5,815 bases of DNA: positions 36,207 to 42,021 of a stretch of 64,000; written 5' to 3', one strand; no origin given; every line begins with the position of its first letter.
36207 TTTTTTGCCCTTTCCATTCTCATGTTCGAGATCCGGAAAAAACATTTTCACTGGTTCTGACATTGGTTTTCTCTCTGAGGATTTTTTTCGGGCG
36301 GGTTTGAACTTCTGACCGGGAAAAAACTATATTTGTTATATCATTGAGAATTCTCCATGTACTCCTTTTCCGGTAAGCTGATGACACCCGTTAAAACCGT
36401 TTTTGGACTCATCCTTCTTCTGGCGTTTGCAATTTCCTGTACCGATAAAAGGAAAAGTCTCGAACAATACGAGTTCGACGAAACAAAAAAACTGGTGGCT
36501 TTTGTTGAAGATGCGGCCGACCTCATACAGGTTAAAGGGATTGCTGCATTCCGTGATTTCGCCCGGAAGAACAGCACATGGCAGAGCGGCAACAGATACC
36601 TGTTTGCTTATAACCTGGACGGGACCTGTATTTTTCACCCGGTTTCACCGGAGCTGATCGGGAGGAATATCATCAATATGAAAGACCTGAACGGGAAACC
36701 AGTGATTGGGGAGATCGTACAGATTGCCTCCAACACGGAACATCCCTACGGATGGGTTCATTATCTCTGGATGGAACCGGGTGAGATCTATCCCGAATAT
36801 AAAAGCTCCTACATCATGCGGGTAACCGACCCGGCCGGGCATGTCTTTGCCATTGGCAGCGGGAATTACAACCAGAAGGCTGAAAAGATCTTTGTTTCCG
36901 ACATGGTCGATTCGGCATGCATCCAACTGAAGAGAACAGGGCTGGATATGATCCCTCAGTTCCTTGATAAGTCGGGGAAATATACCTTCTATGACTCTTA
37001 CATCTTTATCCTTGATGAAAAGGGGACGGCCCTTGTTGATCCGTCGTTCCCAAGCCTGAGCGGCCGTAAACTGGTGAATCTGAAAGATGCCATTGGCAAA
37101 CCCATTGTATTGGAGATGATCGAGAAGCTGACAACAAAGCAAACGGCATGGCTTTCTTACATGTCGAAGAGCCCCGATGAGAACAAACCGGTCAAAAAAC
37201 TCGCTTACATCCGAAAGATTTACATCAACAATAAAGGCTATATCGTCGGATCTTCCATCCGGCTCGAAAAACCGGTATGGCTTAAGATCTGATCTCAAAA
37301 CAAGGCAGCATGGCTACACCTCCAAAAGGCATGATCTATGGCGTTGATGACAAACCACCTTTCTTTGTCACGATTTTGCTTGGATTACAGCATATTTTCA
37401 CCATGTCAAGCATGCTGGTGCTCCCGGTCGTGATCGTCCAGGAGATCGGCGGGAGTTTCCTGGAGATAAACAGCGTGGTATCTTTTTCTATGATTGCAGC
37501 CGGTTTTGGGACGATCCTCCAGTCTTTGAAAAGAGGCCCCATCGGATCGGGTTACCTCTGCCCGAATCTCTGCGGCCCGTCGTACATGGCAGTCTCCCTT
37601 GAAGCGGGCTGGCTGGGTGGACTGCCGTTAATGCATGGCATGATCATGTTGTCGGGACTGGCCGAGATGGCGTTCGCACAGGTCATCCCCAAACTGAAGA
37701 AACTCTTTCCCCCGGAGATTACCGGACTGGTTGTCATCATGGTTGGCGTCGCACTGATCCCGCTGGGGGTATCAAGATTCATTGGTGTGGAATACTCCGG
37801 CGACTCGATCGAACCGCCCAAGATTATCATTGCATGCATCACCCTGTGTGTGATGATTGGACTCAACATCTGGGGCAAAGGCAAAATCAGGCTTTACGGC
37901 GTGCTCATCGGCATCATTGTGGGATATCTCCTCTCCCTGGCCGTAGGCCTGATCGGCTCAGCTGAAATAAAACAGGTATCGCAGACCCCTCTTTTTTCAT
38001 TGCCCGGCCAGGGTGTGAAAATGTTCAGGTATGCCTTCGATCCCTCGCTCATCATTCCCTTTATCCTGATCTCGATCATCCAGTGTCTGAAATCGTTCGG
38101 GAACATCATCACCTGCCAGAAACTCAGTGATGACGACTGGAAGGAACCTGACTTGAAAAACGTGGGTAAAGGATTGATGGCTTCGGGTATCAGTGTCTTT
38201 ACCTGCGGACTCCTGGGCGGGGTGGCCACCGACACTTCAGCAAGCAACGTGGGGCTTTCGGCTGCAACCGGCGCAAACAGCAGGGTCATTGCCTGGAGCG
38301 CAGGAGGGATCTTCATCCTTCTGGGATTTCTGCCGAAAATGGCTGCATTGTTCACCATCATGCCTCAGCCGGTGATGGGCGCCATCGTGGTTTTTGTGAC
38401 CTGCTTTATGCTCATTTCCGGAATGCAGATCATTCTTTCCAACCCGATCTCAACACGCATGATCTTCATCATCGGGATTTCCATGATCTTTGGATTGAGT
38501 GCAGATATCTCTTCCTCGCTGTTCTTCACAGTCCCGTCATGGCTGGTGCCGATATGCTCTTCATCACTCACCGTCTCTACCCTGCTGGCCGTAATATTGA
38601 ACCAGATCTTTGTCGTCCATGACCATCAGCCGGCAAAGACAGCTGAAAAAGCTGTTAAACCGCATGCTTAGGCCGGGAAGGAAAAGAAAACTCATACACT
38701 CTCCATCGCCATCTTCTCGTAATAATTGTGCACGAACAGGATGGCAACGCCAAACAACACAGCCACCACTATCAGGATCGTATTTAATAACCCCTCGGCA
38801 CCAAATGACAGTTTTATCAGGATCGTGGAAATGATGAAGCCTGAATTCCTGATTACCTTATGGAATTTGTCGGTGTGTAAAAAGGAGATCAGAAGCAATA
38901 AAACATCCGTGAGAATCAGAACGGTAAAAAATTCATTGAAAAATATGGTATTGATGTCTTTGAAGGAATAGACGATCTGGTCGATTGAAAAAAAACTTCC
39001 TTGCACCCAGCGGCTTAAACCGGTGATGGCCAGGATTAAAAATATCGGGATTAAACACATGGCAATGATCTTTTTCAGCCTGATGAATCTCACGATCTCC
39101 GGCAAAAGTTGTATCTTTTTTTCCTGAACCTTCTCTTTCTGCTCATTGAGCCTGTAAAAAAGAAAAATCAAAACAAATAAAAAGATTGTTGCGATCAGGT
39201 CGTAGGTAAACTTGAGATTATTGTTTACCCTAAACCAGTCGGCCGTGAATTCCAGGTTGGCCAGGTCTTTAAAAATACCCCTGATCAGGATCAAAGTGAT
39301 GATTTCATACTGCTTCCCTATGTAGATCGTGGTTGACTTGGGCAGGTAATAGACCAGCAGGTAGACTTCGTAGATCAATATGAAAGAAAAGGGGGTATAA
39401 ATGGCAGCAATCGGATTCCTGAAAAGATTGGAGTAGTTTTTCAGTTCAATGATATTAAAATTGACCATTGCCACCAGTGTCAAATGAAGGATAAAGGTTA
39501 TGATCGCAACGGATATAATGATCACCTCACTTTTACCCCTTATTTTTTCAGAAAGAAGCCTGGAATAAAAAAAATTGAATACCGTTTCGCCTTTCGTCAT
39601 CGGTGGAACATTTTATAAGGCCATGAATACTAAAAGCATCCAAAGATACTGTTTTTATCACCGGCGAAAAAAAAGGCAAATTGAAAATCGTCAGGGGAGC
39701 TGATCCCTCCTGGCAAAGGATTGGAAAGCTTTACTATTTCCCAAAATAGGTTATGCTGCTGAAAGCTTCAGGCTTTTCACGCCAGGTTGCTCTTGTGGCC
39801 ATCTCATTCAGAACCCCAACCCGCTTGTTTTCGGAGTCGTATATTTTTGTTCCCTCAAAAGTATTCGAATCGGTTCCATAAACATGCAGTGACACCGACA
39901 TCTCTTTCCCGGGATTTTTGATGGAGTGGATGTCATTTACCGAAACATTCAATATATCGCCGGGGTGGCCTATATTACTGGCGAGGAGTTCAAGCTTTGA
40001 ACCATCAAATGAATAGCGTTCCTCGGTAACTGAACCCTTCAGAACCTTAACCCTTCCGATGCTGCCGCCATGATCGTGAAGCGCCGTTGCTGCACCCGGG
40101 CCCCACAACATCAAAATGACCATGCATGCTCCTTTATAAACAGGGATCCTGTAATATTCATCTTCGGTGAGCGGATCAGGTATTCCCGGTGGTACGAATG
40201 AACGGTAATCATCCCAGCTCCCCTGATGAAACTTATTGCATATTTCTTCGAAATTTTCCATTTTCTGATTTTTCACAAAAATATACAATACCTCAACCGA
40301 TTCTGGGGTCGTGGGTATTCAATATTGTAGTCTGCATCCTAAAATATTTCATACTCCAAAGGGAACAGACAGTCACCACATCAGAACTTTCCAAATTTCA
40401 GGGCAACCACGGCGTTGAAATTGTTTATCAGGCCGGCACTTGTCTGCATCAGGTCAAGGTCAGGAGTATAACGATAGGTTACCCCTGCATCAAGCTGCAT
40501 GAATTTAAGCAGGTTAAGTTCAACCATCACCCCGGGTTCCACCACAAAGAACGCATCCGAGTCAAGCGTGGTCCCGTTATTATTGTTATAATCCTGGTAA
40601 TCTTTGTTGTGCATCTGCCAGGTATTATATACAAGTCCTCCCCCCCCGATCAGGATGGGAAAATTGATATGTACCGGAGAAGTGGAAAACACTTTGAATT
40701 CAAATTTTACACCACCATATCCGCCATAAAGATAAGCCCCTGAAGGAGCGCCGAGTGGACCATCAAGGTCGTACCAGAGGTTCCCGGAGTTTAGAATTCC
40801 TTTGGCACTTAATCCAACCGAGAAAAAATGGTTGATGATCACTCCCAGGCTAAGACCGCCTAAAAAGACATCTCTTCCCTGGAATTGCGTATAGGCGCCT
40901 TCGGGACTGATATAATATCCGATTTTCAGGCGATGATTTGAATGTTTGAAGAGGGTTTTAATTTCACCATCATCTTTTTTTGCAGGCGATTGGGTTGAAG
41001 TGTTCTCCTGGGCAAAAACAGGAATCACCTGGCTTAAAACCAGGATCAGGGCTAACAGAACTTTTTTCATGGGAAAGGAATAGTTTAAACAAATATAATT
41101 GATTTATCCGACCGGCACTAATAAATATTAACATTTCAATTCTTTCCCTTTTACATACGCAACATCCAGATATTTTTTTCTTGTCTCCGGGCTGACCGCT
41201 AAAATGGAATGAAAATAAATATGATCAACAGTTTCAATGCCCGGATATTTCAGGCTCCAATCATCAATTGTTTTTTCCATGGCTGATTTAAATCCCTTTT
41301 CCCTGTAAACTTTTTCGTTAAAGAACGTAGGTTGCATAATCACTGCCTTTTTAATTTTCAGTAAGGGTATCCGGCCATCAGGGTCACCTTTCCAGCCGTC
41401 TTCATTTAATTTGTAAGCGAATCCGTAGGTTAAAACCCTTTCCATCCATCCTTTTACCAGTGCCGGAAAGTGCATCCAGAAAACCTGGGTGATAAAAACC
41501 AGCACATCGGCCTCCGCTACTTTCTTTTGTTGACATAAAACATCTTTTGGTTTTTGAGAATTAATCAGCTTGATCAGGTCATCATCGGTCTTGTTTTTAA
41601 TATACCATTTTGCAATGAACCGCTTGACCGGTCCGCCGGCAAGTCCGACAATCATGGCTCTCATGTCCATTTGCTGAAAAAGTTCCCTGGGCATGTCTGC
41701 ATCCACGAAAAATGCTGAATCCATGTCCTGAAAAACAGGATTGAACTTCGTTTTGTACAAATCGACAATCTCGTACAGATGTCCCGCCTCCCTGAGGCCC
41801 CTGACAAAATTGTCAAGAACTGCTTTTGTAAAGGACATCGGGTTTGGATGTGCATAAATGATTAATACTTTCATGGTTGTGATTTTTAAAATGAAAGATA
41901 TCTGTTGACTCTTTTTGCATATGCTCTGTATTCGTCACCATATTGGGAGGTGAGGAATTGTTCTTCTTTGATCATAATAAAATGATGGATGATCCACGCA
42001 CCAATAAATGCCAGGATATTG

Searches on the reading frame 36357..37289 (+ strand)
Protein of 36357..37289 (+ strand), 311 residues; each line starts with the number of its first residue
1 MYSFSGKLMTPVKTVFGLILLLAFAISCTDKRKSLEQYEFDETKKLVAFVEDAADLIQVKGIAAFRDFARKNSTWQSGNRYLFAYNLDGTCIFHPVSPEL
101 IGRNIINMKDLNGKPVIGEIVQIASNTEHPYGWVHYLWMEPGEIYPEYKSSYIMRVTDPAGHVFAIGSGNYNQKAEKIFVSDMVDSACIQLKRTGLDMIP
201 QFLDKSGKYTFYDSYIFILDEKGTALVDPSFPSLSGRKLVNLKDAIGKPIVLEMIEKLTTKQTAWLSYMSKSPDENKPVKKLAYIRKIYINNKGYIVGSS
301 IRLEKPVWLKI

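Call 86: search_protein_families(library=pfam, proteins=[window:36357-37289:+], max_evalue=0.0001)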
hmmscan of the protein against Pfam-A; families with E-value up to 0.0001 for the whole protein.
window:36357-37289:+ (311 aa): 3 families
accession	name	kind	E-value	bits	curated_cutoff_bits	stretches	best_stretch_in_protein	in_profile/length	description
PF08269.17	dCache_2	-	8.9e-33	114.1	26.5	1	71-303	86-294/298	Cache domain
PF17200.10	sCache_2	-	1.2e-29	103.7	25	2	75-156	50-129/155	Single Cache domain 2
PF17201.10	Cache_3-Cache_2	-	1.6e-08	34.6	27.7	0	215-287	205-272/299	Cache 3/Cache 2 fusion domain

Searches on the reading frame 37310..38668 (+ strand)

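Call 86: search_protein_families(library=pfam, proteins=[window:37310-38668:+], max_evalue=0.0001)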
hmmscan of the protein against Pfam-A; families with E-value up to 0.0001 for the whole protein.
window:37310-38668:+ (453 aa): 1 family
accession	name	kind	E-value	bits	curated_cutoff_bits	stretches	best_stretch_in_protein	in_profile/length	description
PF00860.26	Xan_ur_permease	-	7.6e-60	203.1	27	1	21-397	3-382/389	Permease family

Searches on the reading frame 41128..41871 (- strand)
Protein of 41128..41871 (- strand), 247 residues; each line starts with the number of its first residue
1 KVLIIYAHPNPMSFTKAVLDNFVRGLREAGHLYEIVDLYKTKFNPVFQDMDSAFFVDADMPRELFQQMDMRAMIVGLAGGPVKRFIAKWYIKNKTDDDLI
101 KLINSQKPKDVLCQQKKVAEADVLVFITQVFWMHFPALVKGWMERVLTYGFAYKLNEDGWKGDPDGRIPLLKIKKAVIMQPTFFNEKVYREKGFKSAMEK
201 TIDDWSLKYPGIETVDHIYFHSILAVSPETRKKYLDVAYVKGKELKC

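Call 86: search_protein_families(library=pfam, proteins=[window:41128-41871:-], max_evalue=0.0001)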
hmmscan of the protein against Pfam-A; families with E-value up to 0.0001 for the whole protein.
window:41128-41871:- (247 aa): 2 families
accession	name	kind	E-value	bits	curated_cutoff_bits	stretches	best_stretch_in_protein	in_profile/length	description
PF02525.22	Flavodoxin_2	-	1.2e-32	113.7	27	1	1-230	2-183/198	Flavodoxin-like fold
PF03358.20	FMN_red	-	4.6e-10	39.7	24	0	1-69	2-69/152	NADPH-dependent FMN reductase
